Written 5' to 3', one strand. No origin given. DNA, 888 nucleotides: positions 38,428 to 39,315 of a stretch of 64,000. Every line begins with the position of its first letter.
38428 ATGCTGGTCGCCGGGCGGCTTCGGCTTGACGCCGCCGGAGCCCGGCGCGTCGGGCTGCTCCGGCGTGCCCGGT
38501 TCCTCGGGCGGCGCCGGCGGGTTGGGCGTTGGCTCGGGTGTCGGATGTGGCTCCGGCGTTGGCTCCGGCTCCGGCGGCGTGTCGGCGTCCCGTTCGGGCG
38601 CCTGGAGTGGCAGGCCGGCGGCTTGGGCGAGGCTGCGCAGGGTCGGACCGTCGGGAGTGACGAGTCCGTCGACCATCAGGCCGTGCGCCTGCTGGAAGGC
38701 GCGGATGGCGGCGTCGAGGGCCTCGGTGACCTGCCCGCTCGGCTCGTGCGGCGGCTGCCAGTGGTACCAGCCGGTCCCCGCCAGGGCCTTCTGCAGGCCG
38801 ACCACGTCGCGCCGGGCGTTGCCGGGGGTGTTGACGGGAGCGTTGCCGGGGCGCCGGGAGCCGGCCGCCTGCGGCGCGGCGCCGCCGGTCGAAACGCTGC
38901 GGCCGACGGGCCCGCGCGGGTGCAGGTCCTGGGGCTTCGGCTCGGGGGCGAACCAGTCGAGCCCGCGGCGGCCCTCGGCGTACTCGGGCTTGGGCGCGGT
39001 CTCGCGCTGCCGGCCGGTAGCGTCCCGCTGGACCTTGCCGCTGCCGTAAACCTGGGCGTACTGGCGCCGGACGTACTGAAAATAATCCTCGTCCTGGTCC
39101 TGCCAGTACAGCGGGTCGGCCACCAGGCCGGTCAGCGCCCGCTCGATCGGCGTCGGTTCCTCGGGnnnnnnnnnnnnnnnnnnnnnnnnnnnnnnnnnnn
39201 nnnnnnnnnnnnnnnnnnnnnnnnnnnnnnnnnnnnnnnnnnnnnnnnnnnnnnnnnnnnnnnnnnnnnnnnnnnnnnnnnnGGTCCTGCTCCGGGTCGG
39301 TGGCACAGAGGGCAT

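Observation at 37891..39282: B protein architecture: no signal peptide, Arg-rich acidic N-region, PG-binding-like repeat, PEPT linker, helical hairpin C-module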

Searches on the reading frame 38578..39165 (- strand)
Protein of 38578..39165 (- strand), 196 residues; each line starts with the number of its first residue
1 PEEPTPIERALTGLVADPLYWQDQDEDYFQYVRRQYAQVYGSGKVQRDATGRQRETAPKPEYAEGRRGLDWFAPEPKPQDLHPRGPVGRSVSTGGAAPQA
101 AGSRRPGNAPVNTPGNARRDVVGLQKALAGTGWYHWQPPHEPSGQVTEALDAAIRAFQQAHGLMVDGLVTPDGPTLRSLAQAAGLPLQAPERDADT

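Call 20: find_related_loci(query=A4, collection=genome_contigs, flank=10000)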
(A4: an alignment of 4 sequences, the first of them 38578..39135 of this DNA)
Query A4 (186 aa) in genome_contigs; peptide patterns used: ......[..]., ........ (x = any residue, [..] = any of these).
206 stretches matched a pattern; 9 encode a relative of the query (tblastn E <= 1e-3); 9 distinct loci.
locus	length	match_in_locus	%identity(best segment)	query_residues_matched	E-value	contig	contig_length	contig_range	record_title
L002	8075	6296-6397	53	138-173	1e-6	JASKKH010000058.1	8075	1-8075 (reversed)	MAG: Clostridia bacterium isolate DJKA51_ANT-F21_bin.18 scaffold_1795, whole genome shotgun sequence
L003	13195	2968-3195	40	105-182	1e-6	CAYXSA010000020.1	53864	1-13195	MAG TPA_asm: uncultured Saprospiraceae bacterium isolate SRP329715_co2_197 genome assembly, contig: NODE_1241_length_538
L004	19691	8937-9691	41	92-161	3e-6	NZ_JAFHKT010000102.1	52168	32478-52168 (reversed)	Arthrobacter pascens strain DSM 20545 k141_130, whole genome shotgun sequence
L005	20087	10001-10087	59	134-162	6e-6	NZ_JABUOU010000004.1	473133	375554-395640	Martelella limonii strain NBRC 109441 NODE_4, whole genome shotgun sequence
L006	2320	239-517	36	62-161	2e-5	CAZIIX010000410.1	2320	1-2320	MAG TPA_asm: uncultured Actinomycetes bacterium isolate SRP187154_co1_287 genome assembly, contig: NODE_73696_length_232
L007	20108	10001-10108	53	134-169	3e-5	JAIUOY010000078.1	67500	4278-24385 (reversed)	MAG: Proteobacteria bacterium isolate REYR2 megahit-bin.38~k141_106579, whole genome shotgun sequence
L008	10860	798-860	71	141-161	4e-5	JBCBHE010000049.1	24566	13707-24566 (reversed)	MAG: Pseudomonadota bacterium isolate J06616_23 NODE_49_length_24566_cov_11.985381, whole genome shotgun sequence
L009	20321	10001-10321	71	110-169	8e-5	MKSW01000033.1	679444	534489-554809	MAG: Actinobacteria bacterium 69-20 SCNpilot_cont_1000_bf_scaffold_51, whole genome shotgun sequence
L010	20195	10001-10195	39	108-178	8e-5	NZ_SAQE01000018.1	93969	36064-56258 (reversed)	MAG: Mesorhizobium sp. isolate N.Ca.IN.012.14.1 NODE_18_length_93969_cov_14.936229, whole genome shotgun sequence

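Call 32: search_protein_representatives(alignment_id=A4)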
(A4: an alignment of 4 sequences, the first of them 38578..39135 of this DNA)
Query: 4 sequences, 377 profile positions. Proteins with E-value up to 0.001 (for the whole library): 841; up to 1e-10: 72; up to 1e-30: 4. The best 150 are listed.
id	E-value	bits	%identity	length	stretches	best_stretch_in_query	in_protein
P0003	3.9e-206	701.1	-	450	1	1-377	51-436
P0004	7.0e-184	627.9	-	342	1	22-377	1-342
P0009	6.2e-43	164.0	-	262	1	110-372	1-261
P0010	5.6e-34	134.5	-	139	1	111-250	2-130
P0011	5.7e-29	118.0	-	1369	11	110-161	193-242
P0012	3.1e-26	109.0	-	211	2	1-80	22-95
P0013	4.6e-25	105.2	-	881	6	108-161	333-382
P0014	4.7e-21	91.9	-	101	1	1-55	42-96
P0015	1.1e-19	87.5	-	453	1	3-168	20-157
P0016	2.8e-19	86.1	-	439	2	3-50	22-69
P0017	5.9e-19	85.0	-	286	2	105-170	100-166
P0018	8.3e-19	84.5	-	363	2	100-272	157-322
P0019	1.2e-18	84.0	-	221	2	3-77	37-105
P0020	2.5e-18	83.0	-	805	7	97-184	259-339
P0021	3.5e-17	79.2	-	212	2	105-189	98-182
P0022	1.1e-16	77.5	-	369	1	5-171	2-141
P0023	1.5e-16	77.1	-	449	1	3-170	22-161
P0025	4.0e-16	75.7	-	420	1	4-272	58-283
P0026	4.1e-16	75.7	-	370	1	3-221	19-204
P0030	2.1e-15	73.4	-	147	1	1-70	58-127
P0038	2.2e-14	70.0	-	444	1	3-170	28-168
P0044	1.7e-13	67.1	-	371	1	3-168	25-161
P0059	1.3e-11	60.9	-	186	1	213-373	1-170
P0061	1.8e-11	60.4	-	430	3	3-80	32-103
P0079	1.6e-10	57.3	-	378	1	100-367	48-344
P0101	9.2e-10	54.8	-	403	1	2-216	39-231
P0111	1.7e-09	53.9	-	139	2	3-79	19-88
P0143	1.6e-08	50.7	-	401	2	64-347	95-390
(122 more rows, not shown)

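Call 34: find_encoding_contigs(protein=P0022, flank=10000, max_places=4)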
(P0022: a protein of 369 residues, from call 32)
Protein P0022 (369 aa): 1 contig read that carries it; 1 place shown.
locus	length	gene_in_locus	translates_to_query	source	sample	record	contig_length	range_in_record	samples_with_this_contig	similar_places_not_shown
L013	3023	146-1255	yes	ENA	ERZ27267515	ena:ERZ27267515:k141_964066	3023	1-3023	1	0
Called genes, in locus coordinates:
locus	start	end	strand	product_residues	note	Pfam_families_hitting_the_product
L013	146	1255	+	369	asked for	PF01471:PG_binding_1, PF01551:Peptidase_M23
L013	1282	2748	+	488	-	-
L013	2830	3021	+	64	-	?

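Call 36: list_cluster_members(proteins=[P0012, P0015, P0016, P0023, P0025, P0026, P0038, P0044, P0061, P0101])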
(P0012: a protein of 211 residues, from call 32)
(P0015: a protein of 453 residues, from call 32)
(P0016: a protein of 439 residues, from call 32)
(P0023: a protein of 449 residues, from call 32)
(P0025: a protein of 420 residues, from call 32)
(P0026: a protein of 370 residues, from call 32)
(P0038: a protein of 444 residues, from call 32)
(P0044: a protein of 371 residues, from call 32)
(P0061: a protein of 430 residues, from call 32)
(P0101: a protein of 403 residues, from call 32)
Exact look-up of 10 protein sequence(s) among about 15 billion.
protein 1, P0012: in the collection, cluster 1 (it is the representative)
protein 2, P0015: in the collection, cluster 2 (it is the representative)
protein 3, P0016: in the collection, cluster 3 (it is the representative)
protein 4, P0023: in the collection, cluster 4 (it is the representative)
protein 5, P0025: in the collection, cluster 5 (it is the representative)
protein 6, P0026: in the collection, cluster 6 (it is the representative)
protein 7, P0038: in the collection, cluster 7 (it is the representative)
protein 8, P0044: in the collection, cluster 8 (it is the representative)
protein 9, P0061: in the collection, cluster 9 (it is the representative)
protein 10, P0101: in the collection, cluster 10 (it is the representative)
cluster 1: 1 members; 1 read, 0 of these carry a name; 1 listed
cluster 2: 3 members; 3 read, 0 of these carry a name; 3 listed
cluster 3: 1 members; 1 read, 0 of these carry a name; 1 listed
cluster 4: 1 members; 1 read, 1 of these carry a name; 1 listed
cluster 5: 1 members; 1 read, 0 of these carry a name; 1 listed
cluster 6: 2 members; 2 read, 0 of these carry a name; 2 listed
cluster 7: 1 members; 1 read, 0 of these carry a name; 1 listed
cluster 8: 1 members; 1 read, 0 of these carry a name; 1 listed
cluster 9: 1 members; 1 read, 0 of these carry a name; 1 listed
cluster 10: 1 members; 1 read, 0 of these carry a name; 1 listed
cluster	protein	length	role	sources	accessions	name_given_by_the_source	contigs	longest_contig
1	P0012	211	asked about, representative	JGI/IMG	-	-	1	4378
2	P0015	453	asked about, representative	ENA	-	-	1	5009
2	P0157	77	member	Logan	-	-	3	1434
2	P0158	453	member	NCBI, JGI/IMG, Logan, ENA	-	-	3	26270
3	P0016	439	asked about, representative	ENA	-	-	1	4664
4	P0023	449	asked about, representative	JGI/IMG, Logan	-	soluble lytic murein transglycosylase-like protein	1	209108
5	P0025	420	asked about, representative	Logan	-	-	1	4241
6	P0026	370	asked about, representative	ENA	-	-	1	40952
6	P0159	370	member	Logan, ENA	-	-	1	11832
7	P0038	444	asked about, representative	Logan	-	-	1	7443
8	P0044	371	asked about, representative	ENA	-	-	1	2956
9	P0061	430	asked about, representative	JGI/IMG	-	-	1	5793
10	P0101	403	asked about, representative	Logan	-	-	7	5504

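Call 37: find_encoding_contigs(protein=P0023, flank=10000, max_places=2)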
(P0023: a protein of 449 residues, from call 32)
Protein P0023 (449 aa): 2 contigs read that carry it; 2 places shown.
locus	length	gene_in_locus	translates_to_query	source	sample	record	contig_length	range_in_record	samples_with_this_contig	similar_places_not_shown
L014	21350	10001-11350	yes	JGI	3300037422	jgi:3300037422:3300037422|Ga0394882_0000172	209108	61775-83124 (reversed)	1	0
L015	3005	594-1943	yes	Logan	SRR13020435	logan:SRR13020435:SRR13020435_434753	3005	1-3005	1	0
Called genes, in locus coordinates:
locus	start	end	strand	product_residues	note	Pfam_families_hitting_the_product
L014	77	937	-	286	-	PF00494:SQS_PSY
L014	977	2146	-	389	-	PF13506:Glyco_transf_21, PF00535:Glycos_transf_2, PF13641:Glyco_tranf_2_3, PF13632:Glyco_trans_2_3 (weak)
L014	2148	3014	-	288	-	PF00494:SQS_PSY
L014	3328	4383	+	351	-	PF02547:Queuosine_synth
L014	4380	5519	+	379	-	PF01702:TGT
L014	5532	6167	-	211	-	-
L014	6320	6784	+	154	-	PF14489:QueF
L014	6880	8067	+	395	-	PF08331:QueG_DUF1730, PF13187:Fer4_9 (faint), PF13237:Fer4_10 (faint), PF25160:LdpA_Fe-S-bd (faint), PF12838:Fer4_7 (faint), PF13484:Fer4_16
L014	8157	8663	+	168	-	-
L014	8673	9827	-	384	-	PF02771:Acyl-CoA_dh_N, PF02770:Acyl-CoA_dh_M, PF00441:Acyl-CoA_dh_1, PF08028:Acyl-CoA_dh_2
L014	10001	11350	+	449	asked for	-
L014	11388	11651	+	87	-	-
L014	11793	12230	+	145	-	-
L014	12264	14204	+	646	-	-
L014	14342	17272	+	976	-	PF00905:Transpeptidase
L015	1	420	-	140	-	?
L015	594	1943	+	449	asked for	-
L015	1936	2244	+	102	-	-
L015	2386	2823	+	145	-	-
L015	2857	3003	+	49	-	?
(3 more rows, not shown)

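Call 38: find_encoding_contigs(protein=P0026, flank=10000, max_places=2)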
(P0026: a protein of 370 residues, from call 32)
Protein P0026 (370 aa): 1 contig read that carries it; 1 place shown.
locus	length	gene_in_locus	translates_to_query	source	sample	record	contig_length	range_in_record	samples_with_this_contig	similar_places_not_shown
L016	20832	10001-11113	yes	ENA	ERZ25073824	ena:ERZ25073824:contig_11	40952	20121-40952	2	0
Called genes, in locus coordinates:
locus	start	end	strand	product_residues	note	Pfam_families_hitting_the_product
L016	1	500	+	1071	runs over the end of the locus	PF00873:ACR_tran, PF03176:MMPL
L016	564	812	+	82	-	PF06945:DUF1289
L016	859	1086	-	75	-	PF01206:TusA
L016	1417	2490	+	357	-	PF02547:Queuosine_synth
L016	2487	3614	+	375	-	PF01702:TGT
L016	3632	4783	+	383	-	PF08331:QueG_DUF1730, PF25160:LdpA_Fe-S-bd (faint), PF12838:Fer4_7 (weak), PF13484:Fer4_16, PF13646:HEAT_2 (weak), PF02985:HEAT (faint)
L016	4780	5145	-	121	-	-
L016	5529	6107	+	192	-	PF07486:Hydrolase_2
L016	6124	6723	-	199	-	PF04264:YceI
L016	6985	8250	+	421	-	PF02771:Acyl-CoA_dh_N, PF02770:Acyl-CoA_dh_M, PF00441:Acyl-CoA_dh_1, PF08028:Acyl-CoA_dh_2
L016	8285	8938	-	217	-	PF00588:SpoU_methylase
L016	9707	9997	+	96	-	-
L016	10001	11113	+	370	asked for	-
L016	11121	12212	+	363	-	-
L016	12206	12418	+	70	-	-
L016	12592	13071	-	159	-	PF09361:Phasin_2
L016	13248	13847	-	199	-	PF00440:TetR_N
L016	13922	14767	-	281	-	PF03807:F420_oxidored, PF14748:P5CR_dimer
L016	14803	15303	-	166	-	PF10722:YbjN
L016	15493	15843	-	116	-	PF04380:BMFP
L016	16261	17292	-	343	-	PF01548:DEDD_Tnp_IS110, PF02371:Transposase_20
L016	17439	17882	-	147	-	PF03061:4HBT, PF13622:4HBT_3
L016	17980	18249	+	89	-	-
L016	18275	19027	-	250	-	PF00106:adh_short, PF08659:KR (weak), PF13561:adh_short_C2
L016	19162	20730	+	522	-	PF01381:HTH_3, PF12844:HTH_19, PF13560:HTH_31, PF00512:HisKA, PF06114:Peptidase_M78, PF09856:ScfRs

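Call 39: find_encoding_contigs(protein=P0158, flank=10000, max_places=2)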
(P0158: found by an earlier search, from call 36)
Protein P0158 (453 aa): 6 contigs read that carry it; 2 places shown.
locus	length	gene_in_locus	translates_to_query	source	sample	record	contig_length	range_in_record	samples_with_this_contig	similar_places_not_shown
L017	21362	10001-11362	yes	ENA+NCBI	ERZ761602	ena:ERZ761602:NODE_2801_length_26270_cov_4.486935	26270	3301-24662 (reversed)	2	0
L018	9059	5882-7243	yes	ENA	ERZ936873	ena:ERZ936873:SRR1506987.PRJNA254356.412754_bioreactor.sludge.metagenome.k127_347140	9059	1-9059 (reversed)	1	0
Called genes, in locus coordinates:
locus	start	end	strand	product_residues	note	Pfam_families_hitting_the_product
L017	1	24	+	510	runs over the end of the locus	PF00501:AMP-binding, PF13193:AMP-binding_C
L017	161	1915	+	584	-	-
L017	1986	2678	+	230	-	-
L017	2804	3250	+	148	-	PF13279:4HBT_2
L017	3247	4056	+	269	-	PF02673:BacA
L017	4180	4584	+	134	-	PF01042:Ribonuc_L-PSP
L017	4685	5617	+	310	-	PF16868:NMT1_3, PF12974:Phosphonate-bd (weak), PF09084:NMT1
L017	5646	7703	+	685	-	PF06808:DctM, PF11874:DUF3394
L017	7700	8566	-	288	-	-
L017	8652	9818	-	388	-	PF02749:QRPTase_N (faint)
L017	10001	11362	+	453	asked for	-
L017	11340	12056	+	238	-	-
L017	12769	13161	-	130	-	PF01474:DAHP_synth_2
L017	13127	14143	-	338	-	PF01474:DAHP_synth_2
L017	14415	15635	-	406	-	PF01494:FAD_binding_3, PF07992:Pyr_redox_2 (faint)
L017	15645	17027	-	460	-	PF03486:HI0933_like (faint), PF07992:Pyr_redox_2, PF13738:Pyr_redox_3, PF00070:Pyr_redox, PF02852:Pyr_redox_dim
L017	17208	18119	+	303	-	-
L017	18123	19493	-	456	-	-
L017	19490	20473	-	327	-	PF00005:ABC_tran, PF02463:SMC_N (faint), PF13191:AAA_16 (weak), PF13304:AAA_21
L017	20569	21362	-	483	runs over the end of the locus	PF00171:Aldedh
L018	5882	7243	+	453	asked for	-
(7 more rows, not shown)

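Call 41: search_protein_families(library=pfam, proteins=[P0015, P0016, P0023, P0026, P0038, P0025, P0061, P0101, P0044, P0012], max_evalue=0.01)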
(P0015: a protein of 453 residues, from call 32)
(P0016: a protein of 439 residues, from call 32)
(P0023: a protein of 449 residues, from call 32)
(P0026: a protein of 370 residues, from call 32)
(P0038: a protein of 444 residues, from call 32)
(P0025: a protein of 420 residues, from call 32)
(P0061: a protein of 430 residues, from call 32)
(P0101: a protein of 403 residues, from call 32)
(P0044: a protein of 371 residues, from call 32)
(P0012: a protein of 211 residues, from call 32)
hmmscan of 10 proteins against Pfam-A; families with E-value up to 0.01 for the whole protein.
P0015 (453 aa): 0 families

P0016 (439 aa): 1 family
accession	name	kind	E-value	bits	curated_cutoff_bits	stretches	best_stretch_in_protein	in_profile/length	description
PF01471.23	PG_binding_1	-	0.0036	17.9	23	1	100-149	4-49/57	Putative peptidoglycan binding domain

P0023 (449 aa): 1 family
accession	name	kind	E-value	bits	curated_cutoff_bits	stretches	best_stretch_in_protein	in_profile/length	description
PF01471.23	PG_binding_1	-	0.0047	17.5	23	0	100-149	4-49/57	Putative peptidoglycan binding domain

P0026 (370 aa): 1 family
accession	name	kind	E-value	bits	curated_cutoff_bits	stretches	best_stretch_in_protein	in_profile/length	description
PF01471.23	PG_binding_1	-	0.00011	22.7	23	1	100-145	8-49/57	Putative peptidoglycan binding domain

P0038 (444 aa): 1 family
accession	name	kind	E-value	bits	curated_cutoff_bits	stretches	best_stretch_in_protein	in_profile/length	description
PF01471.23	PG_binding_1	-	5.3e-05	23.8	23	1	106-156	4-49/57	Putative peptidoglycan binding domain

P0025 (420 aa): 2 families
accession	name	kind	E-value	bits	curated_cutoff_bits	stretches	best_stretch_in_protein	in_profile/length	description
PF01471.23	PG_binding_1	-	3.2e-06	27.7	23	1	134-187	3-52/57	Putative peptidoglycan binding domain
PF09177.16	STX6_10_61_N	-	0.0085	17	29.4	0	320-369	35-84/99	Syntaxin 6/10/61, N-terminal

P0061 (430 aa): 2 families
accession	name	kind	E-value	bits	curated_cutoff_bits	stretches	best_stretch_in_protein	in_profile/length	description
PF01471.23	PG_binding_1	-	0.00019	22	23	1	110-159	4-49/57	Putative peptidoglycan binding domain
PF05377.16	FlaC_arch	-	0.006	17.4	27.8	0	297-329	8-40/55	Flagella accessory protein C (FlaC)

P0101 (403 aa): 0 families

P0044 (371 aa): 1 family
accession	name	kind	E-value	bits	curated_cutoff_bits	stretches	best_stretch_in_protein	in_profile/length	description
PF01471.23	PG_binding_1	-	4e-06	27.4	23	1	107-153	9-51/57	Putative peptidoglycan binding domain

P0012 (211 aa): 1 family
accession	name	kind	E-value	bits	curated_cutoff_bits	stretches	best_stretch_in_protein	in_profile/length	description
PF01471.23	PG_binding_1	-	0.0073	16.9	23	0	99-151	1-49/57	Putative peptidoglycan binding domain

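Call 44: search_solved_structures(query=P0026, max_evalue=1)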
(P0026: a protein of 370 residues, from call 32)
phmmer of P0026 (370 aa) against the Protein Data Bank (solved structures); distinct sequences matched with E-value up to 1: 0.

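Call 45: search_solved_structures(query=P0023, max_evalue=1)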
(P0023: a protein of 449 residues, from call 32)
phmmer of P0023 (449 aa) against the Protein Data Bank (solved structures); distinct sequences matched with E-value up to 1: 1.
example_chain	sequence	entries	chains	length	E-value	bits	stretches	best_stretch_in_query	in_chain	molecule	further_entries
9vi7_A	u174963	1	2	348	0.0089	18.2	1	322-399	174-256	lytic transglycosylase c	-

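Call 58: search_protein_families(library=pfam, alignment_id=A6, max_evalue=5)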
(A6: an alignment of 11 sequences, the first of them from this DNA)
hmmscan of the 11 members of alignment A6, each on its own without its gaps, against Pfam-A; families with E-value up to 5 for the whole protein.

A. member 1, seq(180 aa): 1 family
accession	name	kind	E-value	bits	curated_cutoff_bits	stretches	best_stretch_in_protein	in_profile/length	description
PF01471.23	PG_binding_1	-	3.9e-09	37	23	1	118-170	4-52/57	Putative peptidoglycan binding domain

B. families by the number of members that match (of 11 scanned): 5 families
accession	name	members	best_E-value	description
PF01471.23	PG_binding_1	11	3.9e-09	Putative peptidoglycan binding domain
PF24444.1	DUF7563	4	0.015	Family of unknown function (DUF7563)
PF02416.21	TatA_B_E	1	0.1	mttA/Hcf106 family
PF11343.13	DUF3145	1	0.18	Protein of unknown function (DUF3145)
PF00872.24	Transposase_mut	1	0.21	Transposase, Mutator family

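Call 59: search_protein_families(library=phrogs, proteins=[P0022, P0023, P0026, P0015], max_evalue=0.01)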
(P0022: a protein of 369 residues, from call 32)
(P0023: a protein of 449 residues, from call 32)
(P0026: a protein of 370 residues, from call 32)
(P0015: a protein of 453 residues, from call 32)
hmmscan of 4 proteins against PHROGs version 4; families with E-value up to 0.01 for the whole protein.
P0022 (369 aa): 5 families
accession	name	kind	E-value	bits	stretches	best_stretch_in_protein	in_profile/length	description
phrog_6700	-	lysis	1.6e-06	26.3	1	249-349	2619-2712/2898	endolysin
phrog_7767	-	other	5.9e-06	27.1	1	244-363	9-120/194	metallo-endopeptidase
phrog_21656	-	other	7.5e-06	25.2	1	244-361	625-742/1022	peptidase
phrog_37190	-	other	0.0014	19.1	1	251-358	136-234/244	peptidase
phrog_2649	-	lysis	0.0029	18.5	1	73-129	179-228/261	endolysin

P0023 (449 aa): 2 families
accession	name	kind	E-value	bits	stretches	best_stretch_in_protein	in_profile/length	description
phrog_2013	-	tail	0.0019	18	1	309-405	458-547/657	lytic tail protein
phrog_34720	-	other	0.0038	18.4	1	383-429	49-93/120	transglycosylase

P0026 (370 aa): 2 families
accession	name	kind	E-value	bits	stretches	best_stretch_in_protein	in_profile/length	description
phrog_27932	-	tail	2.7e-10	40.1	1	184-327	322-465/855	baseplate hub subunit and tail lysozyme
phrog_2649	-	lysis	0.0034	18.3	1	100-157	187-237/261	endolysin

P0015 (453 aa): 0 families

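Call 73: list_cluster_members(proteins=[P0009, P0059, P0079, P0143, P0014, P0019, P0030, P0111, P0001, P0003])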
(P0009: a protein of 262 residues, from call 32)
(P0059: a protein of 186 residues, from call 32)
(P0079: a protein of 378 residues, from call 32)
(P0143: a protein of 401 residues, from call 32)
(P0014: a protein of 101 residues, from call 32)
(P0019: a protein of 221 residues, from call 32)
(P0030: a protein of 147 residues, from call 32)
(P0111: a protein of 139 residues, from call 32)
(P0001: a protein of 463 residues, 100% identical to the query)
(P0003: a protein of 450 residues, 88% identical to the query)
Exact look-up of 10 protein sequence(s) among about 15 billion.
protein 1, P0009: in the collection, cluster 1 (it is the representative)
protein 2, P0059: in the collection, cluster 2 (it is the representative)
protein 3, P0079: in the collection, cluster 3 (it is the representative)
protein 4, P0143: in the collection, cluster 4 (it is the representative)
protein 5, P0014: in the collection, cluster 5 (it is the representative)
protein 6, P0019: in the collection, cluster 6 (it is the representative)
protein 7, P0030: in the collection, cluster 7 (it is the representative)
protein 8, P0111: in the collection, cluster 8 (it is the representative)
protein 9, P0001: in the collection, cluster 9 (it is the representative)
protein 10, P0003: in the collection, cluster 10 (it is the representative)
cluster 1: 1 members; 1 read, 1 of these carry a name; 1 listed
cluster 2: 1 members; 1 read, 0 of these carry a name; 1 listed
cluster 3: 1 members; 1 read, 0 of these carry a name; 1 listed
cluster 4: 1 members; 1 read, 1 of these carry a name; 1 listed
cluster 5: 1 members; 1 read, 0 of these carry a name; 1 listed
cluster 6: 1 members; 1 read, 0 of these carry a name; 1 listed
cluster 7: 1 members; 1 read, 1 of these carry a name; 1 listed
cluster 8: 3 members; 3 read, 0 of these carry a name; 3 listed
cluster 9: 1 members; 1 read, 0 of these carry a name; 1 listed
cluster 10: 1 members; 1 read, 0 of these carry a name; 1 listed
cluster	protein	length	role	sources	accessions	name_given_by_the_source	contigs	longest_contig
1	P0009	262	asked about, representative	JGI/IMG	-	peptidoglycan hydrolase-like protein with peptidoglycan-binding domain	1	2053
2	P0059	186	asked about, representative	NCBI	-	-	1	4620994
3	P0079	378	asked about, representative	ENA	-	-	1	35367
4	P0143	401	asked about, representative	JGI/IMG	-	hypothetical protein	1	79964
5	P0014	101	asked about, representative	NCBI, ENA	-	-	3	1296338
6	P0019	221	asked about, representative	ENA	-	-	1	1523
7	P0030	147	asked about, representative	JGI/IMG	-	hypothetical protein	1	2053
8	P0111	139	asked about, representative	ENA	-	-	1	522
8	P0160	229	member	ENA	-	-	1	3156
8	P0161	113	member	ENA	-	-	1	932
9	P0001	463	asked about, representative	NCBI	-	-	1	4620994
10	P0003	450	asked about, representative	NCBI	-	-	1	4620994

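Call 74: find_encoding_contigs(protein=P0079, flank=10000, max_places=1)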
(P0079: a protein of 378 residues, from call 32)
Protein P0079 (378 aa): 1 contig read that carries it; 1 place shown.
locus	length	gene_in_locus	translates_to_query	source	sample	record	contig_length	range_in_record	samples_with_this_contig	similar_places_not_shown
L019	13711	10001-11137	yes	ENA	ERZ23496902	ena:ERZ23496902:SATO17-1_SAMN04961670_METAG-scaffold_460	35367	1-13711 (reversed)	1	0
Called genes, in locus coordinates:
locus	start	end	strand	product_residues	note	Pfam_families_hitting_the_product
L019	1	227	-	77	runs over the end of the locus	PF01722:BolA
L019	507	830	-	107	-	PF07345:ATPaseInh_sub_z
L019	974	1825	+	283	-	PF01259:SAICAR_synt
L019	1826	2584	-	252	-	PF01513:NAD_kinase, PF20143:NAD_kinase_C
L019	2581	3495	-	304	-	-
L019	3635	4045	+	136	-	-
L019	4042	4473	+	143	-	-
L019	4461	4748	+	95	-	-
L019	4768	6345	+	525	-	PF12236:Head-tail_con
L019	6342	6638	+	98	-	PF25181:Phage_Bbp19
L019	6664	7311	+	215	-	PF05396:Phage_T7_Capsid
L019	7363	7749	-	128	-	PF07238:PilZ (weak)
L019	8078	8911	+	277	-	PF19821:Phage_capsid_2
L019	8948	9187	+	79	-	-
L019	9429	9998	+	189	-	-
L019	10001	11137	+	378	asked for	PF08614:ATG16 (faint)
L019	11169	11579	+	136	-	-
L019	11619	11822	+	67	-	-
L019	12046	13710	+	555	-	?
